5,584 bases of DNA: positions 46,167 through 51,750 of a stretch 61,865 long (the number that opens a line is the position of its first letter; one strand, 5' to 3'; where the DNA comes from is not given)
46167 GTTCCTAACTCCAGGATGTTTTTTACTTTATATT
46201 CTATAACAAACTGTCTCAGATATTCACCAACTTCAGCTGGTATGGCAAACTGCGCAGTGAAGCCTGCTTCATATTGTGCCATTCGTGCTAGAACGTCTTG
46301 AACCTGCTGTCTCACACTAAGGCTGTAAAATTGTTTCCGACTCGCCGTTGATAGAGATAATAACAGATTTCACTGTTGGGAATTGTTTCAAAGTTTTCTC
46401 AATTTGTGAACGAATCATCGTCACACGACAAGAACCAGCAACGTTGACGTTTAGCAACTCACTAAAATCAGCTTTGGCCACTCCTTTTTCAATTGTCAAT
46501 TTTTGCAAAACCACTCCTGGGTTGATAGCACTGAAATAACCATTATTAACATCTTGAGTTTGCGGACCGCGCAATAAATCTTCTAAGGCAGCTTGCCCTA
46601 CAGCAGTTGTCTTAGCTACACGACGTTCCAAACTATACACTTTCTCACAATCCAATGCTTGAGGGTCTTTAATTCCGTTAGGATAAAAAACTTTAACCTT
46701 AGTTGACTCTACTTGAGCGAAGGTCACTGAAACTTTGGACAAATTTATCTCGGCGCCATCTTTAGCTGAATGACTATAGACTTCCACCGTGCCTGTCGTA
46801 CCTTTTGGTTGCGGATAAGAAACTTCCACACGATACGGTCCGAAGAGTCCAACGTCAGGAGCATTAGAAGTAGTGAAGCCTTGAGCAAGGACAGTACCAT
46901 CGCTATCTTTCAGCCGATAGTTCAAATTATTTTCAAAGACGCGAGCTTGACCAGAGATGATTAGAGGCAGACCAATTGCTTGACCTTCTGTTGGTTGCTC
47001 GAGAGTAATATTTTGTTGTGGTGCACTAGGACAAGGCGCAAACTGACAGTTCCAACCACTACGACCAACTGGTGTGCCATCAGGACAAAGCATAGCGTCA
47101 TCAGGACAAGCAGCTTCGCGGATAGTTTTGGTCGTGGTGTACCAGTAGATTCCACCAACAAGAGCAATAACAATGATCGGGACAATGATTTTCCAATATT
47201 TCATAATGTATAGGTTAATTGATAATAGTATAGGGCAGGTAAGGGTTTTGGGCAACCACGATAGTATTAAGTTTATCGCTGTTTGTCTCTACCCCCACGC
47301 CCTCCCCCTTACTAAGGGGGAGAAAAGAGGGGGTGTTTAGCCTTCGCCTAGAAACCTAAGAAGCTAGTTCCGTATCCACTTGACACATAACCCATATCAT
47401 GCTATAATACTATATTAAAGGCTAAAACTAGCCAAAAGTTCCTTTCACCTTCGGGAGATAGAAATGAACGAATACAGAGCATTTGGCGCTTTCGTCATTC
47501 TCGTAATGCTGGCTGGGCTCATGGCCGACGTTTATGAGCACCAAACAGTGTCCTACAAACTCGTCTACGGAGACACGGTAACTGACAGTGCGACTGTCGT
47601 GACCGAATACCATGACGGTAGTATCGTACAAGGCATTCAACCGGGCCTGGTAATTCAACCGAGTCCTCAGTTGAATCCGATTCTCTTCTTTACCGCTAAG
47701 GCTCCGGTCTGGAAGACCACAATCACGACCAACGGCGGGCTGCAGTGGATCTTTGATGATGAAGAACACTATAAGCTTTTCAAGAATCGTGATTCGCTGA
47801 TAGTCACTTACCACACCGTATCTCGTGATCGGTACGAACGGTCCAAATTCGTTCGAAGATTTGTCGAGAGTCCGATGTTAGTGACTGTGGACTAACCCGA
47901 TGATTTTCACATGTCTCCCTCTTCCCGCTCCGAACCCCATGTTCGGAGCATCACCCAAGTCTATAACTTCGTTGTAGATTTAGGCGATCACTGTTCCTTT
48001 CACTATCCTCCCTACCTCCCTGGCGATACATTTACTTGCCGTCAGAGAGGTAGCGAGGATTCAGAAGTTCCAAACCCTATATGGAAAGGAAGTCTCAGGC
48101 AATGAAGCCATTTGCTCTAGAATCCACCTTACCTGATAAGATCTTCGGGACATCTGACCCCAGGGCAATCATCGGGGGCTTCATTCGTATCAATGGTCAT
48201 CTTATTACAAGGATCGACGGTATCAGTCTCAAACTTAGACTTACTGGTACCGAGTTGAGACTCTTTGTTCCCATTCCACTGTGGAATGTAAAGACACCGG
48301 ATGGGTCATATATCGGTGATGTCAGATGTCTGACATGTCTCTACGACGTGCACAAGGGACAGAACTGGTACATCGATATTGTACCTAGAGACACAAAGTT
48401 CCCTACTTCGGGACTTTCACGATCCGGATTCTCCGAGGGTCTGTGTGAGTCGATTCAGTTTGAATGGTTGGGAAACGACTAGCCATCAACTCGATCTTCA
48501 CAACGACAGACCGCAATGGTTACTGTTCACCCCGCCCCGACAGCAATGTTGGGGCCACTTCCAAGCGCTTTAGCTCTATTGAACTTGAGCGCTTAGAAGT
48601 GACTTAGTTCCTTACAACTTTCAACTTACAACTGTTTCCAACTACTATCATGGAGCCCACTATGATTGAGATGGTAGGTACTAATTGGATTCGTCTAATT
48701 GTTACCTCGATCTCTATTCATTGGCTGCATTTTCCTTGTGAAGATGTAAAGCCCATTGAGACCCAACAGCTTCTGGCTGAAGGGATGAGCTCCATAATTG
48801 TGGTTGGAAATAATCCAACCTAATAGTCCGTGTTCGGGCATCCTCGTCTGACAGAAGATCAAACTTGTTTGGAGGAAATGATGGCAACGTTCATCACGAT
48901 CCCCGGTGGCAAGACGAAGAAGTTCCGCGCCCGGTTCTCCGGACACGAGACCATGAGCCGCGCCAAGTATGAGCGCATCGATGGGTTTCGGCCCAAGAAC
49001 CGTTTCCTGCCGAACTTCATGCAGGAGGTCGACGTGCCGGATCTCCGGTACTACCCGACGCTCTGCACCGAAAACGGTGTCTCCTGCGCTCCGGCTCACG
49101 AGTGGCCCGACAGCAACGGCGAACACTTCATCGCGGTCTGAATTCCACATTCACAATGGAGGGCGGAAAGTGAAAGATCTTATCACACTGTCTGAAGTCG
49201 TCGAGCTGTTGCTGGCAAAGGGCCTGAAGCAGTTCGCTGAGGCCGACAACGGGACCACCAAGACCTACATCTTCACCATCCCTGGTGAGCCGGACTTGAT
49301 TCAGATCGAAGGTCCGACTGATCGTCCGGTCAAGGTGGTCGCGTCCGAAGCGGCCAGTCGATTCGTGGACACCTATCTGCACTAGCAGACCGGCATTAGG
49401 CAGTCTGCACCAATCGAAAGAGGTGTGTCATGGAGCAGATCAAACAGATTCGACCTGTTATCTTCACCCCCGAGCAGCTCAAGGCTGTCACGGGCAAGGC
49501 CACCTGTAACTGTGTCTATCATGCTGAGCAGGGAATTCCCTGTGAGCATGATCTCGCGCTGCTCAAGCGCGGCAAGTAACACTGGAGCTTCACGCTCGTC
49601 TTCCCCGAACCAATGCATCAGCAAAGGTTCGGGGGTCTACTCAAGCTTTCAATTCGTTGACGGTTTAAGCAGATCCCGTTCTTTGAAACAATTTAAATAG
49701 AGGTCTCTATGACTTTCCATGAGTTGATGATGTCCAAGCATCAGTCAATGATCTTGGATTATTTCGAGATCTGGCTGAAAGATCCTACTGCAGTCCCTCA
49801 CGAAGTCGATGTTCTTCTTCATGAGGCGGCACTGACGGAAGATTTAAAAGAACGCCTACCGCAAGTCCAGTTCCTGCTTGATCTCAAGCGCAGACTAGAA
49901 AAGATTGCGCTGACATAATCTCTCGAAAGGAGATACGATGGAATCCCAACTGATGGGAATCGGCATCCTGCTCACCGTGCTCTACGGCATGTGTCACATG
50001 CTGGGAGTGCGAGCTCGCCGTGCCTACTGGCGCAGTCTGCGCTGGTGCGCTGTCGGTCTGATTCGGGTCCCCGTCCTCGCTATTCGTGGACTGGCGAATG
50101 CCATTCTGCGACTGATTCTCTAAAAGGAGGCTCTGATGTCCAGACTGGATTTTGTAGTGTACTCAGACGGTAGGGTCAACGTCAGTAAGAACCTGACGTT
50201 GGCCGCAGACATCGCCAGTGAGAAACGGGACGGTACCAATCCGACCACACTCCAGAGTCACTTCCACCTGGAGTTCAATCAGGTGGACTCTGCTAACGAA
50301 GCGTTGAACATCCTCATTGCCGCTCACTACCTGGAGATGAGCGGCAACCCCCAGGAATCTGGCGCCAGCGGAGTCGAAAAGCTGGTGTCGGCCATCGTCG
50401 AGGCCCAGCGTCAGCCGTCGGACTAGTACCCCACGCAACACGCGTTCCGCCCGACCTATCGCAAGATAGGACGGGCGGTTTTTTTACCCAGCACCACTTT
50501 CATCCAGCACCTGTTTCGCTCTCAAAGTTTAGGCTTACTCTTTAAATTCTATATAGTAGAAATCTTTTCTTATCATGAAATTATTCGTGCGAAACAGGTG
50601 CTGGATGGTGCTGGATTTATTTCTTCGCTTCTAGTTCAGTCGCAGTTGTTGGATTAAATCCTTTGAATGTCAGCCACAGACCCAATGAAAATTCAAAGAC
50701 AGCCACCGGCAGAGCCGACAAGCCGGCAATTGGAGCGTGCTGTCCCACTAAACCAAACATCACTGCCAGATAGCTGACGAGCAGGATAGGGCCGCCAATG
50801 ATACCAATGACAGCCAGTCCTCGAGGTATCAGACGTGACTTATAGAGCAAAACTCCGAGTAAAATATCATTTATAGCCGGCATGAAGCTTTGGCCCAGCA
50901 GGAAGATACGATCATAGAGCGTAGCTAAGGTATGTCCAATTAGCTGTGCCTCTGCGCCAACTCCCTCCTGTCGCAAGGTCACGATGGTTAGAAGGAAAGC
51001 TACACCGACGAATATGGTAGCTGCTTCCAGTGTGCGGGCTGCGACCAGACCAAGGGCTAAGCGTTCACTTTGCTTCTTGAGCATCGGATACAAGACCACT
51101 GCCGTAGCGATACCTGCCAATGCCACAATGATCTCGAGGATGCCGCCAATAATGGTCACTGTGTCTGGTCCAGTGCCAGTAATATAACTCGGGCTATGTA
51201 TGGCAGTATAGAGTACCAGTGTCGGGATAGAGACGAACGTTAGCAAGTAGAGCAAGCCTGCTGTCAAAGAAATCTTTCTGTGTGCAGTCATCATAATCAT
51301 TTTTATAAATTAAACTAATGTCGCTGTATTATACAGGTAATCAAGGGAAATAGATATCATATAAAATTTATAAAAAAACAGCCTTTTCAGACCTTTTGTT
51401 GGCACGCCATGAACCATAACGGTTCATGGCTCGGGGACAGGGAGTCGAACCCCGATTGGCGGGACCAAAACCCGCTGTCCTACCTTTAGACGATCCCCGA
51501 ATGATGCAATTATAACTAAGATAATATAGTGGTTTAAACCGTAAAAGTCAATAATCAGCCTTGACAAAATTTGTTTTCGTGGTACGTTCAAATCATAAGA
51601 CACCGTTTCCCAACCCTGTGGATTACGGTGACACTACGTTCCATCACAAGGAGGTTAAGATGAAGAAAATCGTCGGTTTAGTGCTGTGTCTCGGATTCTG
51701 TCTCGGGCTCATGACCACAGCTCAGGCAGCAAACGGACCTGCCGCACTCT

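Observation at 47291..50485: Foreign plus-strand cassette: consensus promoter, nine tiny orphan ORFs, strong terminator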

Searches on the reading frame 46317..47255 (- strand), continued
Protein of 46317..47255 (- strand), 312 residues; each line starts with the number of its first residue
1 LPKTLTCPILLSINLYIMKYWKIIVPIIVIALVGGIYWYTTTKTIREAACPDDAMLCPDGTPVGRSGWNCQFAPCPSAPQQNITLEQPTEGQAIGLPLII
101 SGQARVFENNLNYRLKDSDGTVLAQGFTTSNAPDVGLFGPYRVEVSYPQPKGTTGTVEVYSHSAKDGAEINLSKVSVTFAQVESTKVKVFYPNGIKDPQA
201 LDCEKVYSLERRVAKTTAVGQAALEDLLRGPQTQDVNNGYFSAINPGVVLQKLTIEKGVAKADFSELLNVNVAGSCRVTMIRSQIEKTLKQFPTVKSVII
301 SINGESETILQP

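Call 89: search_protein_families(library=phrogs, proteins=[L040:609-1430:+, L040:1482-2168:+, L040:2485-2694:+, L033:2302-3507:+, L033:4263-5138:+, L033:5907-6848:+, L033:7025-7807:+, L036:2310-2744:+, L036:4121-4651:+, L035:1834-2178:+], max_evalue=0.01)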
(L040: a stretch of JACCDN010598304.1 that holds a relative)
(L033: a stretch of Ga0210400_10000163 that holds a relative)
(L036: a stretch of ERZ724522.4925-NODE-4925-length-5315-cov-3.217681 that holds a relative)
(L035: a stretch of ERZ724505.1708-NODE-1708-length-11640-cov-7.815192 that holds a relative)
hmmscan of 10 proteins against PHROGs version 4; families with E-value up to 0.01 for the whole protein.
L040:609-1430:+ (273 aa): 7 families
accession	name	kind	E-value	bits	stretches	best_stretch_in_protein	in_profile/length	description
phrog_26214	-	unknown function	2.4e-12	47.2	1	41-253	47-239/420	-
phrog_239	-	DNA, RNA and nucleotide metabolism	1.2e-06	28.7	1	23-128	330-439/801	DNA primase/helicase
phrog_19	-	DNA, RNA and nucleotide metabolism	0.00011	22.2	1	28-90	331-392/621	DnaB-like replicative helicase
phrog_6891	-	other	0.00073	20.2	1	24-91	16-81/310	ATPase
phrog_800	-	head and packaging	0.0014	18.3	1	40-79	21-60/511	terminase small subunit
phrog_2071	-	other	0.0027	18.5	1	52-79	17-39/282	ATPase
phrog_2107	-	other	0.0029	18.3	1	51-84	3-38/201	thymidylate kinase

L040:1482-2168:+ (228 aa): 0 families

L040:2485-2694:+ (69 aa): 0 families

L033:2302-3507:+ (401 aa): 1 family
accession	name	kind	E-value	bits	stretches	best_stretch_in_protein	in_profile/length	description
phrog_729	-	other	0.0022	18.1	1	14-47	14-45/277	cold shock protein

L033:4263-5138:+ (291 aa): 0 families

L033:5907-6848:+ (313 aa): 0 families

L033:7025-7807:+ (260 aa): 1 family
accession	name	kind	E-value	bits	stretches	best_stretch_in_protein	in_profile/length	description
phrog_20769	-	unknown function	3.8e-05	23.9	1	65-243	57-246/318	-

L036:2310-2744:+ (144 aa): 0 families

L036:4121-4651:+ (176 aa): 0 families

L035:1834-2178:+ (114 aa): 0 families

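Call 92: search_solved_structures(query=A7, max_evalue=1)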
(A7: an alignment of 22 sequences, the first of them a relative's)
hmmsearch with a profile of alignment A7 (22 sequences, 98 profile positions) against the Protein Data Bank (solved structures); distinct sequences matched with E-value up to 1: 0.

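Call 129: search_protein_families(library=pfam, proteins=[L002:8409-8795:-, L002:7989-8357:-, L002:7485-7799:-, L002:6916-7488:-, L002:6198-6653:-, L002:5698-6168:-, L003:7854-8258:-, L003:9251-9463:-, L023:947-1258:+, L023:1433-1873:+], max_evalue=0.05)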
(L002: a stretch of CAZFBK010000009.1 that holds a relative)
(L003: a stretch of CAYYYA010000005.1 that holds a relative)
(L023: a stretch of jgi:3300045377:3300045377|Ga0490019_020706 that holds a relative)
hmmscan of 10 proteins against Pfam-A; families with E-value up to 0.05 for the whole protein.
L002:8409-8795:- (128 aa): 4 families
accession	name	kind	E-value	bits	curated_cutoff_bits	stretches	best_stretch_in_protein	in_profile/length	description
PF01956.21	EMC3_TMCO1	-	0.0041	17.4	27.1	1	15-59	12-60/169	Integral membrane protein EMC3/TMCO1-like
PF14880.11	COX14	-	0.019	15.2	25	1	14-52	20-58/59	Cytochrome oxidase c assembly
PF11297.13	DUF3098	-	0.037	14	25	0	15-45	11-40/67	Protein of unknown function (DUF3098)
PF24470.1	Thiored_Isochorism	-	0.039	14.7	35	1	33-79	35-85/87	Isochorismatase, thioredoxin-like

L002:7989-8357:- (122 aa): 1 family
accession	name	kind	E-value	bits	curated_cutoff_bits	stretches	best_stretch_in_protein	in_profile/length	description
PF07963.17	N_methyl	-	4.4e-06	26.5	21.2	1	1-27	1-27/27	Prokaryotic N-terminal methylation motif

L002:7485-7799:- (104 aa): 0 families

L002:6916-7488:- (190 aa): 2 families
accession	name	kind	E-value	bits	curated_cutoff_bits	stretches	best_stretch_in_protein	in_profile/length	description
PF07963.17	N_methyl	-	2.2e-09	36.9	21.2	1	57-82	2-27/27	Prokaryotic N-terminal methylation motif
PF20303.3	YLATT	-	0.013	15.8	26.7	0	22-92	26-95/107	YEATS-Like-Associating Three TM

L002:6198-6653:- (151 aa): 0 families

L002:5698-6168:- (156 aa): 0 families

L003:7854-8258:- (134 aa): 1 family
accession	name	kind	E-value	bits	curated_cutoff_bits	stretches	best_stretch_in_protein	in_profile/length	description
PF23955.1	DUF7284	-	0.006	17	27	1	10-53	9-52/278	Family of unknown function (DUF7284)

L003:9251-9463:- (70 aa): 0 families

L023:947-1258:+ (103 aa): 0 families

L023:1433-1873:+ (146 aa): 0 families

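Call 133: fold_search(model_id=the predicted structure, library=viral)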
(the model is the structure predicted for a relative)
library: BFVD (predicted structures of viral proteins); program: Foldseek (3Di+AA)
matches with E <= 10: 1518; with E <= 0.001: 0
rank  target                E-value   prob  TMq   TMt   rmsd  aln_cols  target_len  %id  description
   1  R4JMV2                1.0e-02  1.00  0.53  0.55   8.5        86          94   17  (no name in the UniProt tables at hand)
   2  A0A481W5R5            1.3e-02  0.99  0.34  0.43   9.8        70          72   10  Uncharacterized protein [Fusobacterium phage Fnu1]
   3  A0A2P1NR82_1          2.2e-02  0.69  0.31  0.05  12.9       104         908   12  (no name in the UniProt tables at hand)
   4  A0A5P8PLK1            3.0e-02  1.00  0.45  0.59   3.1        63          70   13  (no name in the UniProt tables at hand)
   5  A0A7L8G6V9            3.3e-02  1.00  0.39  0.11   3.6        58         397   14  (no name in the UniProt tables at hand)
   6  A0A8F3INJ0            4.2e-02  0.75  0.28  0.30  12.5        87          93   15  Uncharacterized protein [Arthrobacter phage Sicarius2]
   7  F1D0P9                5.4e-02  0.99  0.34  0.35   7.3        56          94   16  Uncharacterized protein 40 [Vibrio phage ICP2]
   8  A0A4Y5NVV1            5.4e-02  0.90  0.39  0.30  10.3        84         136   13  (no name in the UniProt tables at hand)
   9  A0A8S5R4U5            6.1e-02  0.80  0.30  0.27  11.1        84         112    7  Uncharacterized protein [Siphoviridae sp. ctr4Z12]
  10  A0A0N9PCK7            6.8e-02  1.00  0.44  0.66   5.7        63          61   13  Uncharacterized protein [Acidianus bottle-shaped virus 2 strain ABV2]
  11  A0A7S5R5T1            7.7e-02  0.85  0.31  0.43   9.6        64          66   11  (no name in the UniProt tables at hand)
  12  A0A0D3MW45            7.7e-02  0.51  0.26  0.26  10.1        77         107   17  Uncharacterized protein [Staphylococcus phage phiIPLA-RODI]
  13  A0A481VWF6            8.2e-02  0.85  0.30  0.39   8.5        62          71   14  (no name in the UniProt tables at hand)
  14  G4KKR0                8.7e-02  0.80  0.34  0.32  11.8        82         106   12  (no name in the UniProt tables at hand)
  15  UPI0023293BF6         8.7e-02  0.63  0.30  0.35  11.1        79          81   15  (no name look-up for this kind of identifier)
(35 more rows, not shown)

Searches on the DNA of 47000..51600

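Call 26: search_rna_families(source=window, start=47000, end=51600, threshold=evalue, max_evalue=1, show_alignments=3)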
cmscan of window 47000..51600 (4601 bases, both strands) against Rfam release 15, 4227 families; matches with E-value up to 1: 3.
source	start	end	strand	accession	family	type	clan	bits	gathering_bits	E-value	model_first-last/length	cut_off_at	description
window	51430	51500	-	RF00005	tRNA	Gene; tRNA;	CL00001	55.4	29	2.3e-10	1-71/71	no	tRNA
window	50487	50615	-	RF01005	MIR530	Gene; miRNA;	-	28.5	85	0.021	1-172/172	no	MIR530 microRNA precursor family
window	49205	49233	+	RF03131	L25-Gammaproteobacteria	Cis-reg; leader;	-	20.6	34.1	0.57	1-26/26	no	L25-Gammaproteobacteria ribosomal protein leader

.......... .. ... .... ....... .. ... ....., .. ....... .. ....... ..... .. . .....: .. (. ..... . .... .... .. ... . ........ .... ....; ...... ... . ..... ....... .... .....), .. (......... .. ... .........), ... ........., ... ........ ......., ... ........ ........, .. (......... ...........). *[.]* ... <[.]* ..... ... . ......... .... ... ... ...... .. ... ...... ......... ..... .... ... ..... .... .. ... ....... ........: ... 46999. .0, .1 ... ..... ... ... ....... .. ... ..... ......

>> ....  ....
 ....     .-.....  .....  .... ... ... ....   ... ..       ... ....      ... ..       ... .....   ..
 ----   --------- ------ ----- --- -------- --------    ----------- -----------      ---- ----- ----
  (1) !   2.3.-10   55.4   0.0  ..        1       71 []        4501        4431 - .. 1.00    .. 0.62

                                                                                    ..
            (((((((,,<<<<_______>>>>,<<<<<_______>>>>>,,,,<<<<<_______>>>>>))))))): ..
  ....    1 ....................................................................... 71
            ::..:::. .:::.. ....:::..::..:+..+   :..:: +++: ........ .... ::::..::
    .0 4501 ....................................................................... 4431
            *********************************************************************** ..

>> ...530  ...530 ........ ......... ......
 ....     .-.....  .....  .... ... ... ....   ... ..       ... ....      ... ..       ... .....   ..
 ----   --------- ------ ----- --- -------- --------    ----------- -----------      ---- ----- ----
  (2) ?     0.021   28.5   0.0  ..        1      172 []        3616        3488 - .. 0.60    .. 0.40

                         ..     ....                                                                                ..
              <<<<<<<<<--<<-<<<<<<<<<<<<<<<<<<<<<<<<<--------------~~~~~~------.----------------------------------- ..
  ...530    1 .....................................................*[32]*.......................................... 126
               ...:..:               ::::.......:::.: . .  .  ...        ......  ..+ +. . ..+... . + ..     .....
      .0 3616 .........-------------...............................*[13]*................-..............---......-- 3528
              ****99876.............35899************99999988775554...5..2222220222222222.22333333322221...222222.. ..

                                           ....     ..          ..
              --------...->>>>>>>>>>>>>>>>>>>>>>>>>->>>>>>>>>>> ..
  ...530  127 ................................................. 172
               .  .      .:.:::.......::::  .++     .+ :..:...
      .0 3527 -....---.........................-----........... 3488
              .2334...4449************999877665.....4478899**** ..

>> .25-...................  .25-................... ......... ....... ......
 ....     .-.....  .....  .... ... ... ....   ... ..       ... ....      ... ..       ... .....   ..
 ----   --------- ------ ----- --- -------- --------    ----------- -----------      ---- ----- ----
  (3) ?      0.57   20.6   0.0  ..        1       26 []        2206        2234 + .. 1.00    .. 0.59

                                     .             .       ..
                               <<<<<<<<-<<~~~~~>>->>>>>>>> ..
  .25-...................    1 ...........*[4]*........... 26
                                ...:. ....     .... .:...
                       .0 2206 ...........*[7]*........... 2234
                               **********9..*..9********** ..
